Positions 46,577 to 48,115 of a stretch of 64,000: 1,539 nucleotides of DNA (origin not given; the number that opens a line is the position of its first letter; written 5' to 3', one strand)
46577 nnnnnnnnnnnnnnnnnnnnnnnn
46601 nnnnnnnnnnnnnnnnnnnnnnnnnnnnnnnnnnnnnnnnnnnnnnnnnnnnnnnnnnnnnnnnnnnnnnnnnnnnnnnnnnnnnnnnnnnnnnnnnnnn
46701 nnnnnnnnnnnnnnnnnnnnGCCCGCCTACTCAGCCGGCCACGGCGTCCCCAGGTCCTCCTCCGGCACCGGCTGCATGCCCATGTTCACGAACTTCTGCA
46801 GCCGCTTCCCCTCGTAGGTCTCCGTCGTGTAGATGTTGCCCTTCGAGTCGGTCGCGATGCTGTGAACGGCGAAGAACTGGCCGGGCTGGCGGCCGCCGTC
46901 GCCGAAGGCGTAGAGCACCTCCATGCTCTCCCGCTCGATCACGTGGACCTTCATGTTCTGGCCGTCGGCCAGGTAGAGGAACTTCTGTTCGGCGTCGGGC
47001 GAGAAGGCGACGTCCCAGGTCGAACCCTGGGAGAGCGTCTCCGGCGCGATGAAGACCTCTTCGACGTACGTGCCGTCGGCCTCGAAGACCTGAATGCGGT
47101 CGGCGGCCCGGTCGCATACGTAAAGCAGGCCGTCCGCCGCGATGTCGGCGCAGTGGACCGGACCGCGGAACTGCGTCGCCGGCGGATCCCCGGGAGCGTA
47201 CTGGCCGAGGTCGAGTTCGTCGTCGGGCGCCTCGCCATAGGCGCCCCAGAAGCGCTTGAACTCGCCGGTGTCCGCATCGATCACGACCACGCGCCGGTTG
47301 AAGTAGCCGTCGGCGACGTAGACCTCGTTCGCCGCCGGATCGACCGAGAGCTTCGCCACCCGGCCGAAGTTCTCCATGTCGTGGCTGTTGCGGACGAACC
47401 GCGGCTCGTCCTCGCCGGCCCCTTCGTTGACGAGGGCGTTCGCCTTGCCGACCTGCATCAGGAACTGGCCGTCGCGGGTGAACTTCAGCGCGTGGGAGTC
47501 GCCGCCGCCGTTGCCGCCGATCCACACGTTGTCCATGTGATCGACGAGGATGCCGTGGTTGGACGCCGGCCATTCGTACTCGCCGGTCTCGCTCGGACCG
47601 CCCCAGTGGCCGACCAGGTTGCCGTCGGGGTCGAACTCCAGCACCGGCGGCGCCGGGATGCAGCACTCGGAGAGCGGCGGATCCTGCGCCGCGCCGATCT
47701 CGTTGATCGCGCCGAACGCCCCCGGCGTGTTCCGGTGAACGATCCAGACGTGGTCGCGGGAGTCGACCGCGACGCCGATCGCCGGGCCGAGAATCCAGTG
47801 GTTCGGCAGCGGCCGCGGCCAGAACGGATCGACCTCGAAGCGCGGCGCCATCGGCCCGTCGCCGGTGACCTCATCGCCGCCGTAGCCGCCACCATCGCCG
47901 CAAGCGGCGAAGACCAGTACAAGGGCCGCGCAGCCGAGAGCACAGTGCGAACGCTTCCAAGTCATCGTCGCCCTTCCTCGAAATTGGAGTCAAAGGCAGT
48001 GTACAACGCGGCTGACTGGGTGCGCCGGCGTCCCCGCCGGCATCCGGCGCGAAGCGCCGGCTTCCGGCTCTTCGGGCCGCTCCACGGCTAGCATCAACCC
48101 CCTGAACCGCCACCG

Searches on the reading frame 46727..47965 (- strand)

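Call 54: search_protein_families(library=pfam, proteins=[window:46727-47965:-], max_evalue=0.0001)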
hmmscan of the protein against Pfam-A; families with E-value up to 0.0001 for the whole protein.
window:46727-47965:- (412 aa): 1 family
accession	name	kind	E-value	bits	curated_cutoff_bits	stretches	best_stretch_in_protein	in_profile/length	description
PF01436.27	NHL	-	4.3e-11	42.7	20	0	368-392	5-28/28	NHL repeat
